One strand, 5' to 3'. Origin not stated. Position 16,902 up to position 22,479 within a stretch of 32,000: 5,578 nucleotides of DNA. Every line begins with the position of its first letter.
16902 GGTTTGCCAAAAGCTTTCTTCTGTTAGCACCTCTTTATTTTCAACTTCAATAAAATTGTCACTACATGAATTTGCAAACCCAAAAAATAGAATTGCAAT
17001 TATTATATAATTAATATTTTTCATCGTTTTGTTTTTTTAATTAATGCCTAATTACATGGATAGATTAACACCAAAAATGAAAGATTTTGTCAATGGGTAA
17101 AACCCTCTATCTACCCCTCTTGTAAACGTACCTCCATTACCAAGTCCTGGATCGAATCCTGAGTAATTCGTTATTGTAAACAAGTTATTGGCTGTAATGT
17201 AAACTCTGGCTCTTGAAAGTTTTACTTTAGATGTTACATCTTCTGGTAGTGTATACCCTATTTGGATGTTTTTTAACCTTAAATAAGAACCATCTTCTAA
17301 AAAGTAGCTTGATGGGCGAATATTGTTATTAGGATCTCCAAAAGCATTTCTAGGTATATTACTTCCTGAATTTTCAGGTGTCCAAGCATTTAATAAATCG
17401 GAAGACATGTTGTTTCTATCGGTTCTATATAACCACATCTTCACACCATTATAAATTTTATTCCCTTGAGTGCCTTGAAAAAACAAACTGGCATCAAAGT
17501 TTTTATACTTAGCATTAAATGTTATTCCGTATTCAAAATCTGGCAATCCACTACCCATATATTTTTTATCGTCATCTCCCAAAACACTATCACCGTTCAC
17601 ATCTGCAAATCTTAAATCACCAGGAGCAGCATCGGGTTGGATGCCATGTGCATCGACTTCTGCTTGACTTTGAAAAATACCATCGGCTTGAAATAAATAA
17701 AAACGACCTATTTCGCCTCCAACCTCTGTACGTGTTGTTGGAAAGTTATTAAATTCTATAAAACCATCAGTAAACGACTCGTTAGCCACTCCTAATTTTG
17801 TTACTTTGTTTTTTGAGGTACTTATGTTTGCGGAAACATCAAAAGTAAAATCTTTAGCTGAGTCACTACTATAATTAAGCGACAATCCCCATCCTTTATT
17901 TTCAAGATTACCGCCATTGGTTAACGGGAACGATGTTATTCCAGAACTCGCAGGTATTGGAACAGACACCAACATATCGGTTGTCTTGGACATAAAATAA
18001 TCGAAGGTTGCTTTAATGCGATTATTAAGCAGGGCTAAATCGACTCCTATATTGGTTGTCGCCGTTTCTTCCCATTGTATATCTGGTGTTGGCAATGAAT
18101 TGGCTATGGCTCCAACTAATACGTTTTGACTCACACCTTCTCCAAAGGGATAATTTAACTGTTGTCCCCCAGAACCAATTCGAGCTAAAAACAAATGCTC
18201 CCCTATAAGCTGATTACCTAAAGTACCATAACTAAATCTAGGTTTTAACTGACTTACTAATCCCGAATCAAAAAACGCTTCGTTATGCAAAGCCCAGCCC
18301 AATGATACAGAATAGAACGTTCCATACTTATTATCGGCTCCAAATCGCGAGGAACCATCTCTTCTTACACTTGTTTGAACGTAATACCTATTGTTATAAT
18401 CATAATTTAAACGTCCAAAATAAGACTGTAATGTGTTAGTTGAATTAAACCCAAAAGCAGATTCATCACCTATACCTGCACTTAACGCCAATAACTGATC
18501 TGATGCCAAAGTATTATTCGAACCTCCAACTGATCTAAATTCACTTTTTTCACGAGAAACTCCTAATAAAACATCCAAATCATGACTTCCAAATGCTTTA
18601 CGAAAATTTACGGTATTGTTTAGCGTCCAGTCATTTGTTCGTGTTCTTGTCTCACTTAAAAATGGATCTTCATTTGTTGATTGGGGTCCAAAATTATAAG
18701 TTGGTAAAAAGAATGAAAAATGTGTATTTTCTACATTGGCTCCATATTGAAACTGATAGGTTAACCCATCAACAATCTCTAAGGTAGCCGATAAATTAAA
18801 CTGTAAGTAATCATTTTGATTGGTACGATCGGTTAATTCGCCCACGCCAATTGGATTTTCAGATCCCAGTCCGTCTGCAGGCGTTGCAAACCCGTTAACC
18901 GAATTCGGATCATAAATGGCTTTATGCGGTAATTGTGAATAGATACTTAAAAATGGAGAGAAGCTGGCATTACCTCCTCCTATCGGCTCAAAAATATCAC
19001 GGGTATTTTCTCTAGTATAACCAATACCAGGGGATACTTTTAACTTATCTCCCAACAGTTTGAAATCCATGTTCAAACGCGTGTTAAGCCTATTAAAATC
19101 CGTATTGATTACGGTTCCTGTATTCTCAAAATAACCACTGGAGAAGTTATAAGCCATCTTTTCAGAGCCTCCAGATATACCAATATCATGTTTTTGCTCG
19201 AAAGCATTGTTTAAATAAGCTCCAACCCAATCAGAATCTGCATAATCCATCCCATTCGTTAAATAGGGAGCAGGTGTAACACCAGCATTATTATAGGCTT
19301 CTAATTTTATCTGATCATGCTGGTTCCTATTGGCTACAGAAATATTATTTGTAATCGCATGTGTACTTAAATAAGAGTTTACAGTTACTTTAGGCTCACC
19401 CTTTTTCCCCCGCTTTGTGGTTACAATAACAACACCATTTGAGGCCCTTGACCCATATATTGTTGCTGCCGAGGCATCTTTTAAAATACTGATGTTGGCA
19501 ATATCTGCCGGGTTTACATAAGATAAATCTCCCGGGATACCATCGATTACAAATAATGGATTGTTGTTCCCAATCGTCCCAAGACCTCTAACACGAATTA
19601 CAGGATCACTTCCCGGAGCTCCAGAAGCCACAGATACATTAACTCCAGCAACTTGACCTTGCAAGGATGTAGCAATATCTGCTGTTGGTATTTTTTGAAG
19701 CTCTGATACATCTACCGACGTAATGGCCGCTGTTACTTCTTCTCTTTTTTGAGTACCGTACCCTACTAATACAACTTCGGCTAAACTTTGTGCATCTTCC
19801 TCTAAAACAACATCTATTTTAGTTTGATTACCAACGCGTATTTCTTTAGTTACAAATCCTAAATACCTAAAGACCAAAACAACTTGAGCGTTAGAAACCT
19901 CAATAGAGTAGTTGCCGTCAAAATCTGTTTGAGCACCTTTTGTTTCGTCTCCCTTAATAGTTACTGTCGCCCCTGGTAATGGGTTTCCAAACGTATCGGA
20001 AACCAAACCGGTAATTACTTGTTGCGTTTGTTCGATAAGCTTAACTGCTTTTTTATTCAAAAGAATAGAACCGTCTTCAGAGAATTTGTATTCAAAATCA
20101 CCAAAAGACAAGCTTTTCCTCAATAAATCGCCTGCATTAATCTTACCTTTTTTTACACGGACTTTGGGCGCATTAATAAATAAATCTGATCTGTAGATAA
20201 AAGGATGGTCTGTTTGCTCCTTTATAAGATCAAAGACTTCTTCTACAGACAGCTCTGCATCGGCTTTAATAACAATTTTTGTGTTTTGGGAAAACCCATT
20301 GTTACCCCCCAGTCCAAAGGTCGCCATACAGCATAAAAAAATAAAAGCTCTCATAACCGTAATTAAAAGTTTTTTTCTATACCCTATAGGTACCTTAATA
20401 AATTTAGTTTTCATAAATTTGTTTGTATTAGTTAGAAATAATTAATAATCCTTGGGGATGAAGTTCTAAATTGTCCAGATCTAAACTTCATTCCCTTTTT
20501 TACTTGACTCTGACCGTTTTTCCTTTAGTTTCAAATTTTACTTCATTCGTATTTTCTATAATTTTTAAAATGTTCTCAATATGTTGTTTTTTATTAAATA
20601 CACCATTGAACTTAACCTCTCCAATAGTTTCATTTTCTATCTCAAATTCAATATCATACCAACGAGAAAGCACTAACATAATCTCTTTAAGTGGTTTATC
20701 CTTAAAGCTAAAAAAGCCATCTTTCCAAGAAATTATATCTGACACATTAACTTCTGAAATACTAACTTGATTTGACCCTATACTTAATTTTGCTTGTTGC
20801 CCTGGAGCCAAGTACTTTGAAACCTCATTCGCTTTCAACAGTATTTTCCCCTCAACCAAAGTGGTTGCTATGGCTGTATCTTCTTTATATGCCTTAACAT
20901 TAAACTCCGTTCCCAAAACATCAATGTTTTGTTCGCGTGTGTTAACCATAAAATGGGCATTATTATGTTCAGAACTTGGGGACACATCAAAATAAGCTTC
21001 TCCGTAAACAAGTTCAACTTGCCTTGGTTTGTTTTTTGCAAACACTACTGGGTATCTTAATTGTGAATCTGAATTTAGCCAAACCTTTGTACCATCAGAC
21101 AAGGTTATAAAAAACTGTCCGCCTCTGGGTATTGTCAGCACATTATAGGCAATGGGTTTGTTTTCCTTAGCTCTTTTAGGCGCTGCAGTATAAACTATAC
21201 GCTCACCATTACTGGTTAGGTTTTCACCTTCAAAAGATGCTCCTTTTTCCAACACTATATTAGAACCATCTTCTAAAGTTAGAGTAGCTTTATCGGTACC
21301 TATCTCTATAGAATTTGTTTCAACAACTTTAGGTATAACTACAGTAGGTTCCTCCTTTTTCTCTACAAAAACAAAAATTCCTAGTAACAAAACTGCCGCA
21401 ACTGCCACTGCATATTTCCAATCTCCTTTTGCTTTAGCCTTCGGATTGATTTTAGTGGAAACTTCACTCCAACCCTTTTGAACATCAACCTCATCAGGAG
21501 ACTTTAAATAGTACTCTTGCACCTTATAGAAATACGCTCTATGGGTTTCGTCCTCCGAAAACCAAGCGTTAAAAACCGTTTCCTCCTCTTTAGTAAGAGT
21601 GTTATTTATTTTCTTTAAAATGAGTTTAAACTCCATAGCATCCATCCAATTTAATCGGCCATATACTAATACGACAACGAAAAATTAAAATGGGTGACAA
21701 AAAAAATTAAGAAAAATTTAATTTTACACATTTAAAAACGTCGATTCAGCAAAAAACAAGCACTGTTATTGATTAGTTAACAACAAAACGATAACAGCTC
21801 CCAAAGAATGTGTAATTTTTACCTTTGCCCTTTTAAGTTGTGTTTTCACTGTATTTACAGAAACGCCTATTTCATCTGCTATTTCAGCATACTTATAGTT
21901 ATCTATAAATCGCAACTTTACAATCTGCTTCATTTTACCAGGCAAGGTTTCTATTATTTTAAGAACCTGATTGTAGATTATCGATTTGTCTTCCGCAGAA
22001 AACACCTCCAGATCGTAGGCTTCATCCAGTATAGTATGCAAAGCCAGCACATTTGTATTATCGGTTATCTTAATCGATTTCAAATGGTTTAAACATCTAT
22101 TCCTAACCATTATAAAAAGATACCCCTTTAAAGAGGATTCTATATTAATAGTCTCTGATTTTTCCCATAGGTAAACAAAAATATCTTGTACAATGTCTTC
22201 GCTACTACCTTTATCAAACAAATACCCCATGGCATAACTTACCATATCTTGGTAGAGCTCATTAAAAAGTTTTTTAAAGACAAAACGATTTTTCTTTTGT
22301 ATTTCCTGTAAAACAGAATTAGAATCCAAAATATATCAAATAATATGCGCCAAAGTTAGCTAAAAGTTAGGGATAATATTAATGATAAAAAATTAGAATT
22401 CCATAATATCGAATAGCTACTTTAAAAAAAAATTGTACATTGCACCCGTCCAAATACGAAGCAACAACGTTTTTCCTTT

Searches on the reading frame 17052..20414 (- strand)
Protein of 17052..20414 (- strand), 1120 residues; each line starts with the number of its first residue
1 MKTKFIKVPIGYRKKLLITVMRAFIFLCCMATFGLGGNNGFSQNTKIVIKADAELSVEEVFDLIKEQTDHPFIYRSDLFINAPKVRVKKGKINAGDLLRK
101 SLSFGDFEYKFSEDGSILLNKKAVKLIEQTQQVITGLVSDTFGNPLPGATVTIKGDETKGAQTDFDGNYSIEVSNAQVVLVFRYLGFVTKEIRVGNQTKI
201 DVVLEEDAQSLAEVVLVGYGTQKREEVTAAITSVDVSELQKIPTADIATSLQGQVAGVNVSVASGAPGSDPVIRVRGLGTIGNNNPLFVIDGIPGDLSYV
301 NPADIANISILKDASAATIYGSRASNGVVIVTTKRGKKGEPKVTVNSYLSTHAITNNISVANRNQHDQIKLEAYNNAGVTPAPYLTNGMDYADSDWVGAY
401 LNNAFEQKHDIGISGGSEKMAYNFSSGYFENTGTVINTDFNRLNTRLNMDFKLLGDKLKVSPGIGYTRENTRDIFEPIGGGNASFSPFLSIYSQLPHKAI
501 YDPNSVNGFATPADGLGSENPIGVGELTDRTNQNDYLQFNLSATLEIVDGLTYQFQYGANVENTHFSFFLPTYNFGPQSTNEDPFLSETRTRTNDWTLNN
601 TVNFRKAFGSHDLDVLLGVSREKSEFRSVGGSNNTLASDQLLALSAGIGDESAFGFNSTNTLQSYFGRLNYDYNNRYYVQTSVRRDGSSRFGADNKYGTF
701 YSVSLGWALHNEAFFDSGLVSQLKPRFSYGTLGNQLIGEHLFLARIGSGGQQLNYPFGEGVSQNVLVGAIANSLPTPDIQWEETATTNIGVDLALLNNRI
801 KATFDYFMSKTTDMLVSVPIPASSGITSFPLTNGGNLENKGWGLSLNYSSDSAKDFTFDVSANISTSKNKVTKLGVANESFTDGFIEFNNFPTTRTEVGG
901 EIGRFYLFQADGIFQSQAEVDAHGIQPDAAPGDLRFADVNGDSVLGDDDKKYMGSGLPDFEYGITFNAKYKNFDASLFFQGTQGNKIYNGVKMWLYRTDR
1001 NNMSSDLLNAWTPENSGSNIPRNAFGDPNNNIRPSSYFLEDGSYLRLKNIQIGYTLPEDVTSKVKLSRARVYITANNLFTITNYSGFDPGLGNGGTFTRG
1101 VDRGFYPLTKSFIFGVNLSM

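Call 8: search_protein_families(library=pfam, proteins=[window:17052-20414:-])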
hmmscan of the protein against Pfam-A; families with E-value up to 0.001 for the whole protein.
window:17052-20414:- (1120 aa): 4 families
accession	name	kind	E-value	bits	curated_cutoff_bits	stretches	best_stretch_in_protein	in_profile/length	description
PF07715.20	Plug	-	8e-18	65.3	23.9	1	224-328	2-107/107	TonB-dependent Receptor Plug Domain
PF13715.12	CarbopepD_reg_2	-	1.1e-15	57.8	32.2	1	134-215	1-87/88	CarboxypepD_reg-like domain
PF00593.30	TonB_dep_Rec_b-barrel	-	6e-14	53.2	27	1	501-1078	24-436/436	TonB dependent receptor-like, beta-barrel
PF13620.12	CarboxypepD_reg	-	6e-12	46.2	32.3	1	134-205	2-82/82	Carboxypeptidase regulatory-like domain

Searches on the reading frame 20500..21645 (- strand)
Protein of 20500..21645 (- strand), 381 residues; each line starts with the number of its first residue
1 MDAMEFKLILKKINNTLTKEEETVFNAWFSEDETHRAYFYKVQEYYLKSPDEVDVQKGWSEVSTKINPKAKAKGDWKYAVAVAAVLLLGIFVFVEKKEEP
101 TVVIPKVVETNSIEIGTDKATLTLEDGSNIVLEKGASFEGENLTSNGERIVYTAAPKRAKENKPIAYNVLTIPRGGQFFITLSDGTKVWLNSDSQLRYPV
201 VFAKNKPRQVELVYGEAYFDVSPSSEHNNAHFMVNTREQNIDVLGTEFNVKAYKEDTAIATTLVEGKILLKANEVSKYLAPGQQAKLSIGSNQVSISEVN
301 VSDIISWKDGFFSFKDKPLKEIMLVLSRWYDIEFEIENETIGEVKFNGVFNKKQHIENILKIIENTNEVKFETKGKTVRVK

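Call 8: search_protein_families(library=pfam, proteins=[window:20500-21645:-])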
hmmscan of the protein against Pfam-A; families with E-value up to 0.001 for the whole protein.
window:20500-21645:- (381 aa): 2 families
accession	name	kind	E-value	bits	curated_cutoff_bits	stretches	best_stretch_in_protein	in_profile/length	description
PF16344.10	FecR_C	-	4e-22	78.5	24.4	1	312-379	2-69/70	FecR, C-terminal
PF04773.18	FecR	-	2.2e-19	70.1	24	1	172-268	5-96/97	FecR protein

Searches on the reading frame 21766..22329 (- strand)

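Call 8: search_protein_families(library=pfam, proteins=[window:21766-22329:-])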
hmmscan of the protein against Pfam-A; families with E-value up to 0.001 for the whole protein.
window:21766-22329:- (187 aa): 4 families
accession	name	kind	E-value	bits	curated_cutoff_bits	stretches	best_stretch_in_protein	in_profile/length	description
PF08281.18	Sigma70_r4_2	-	7.2e-16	58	25.7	1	120-172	2-54/54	Sigma-70, region 4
PF04542.20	Sigma70_r2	-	9.4e-12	45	24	1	21-85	1-67/71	Sigma-70 region 2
PF04545.22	Sigma70_r4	-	1.7e-09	37.5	24.1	1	126-171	2-47/50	Sigma-70, region 4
PF07638.17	Sigma70_ECF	-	5.5e-07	30.1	21.1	1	6-174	7-181/185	ECF sigma factor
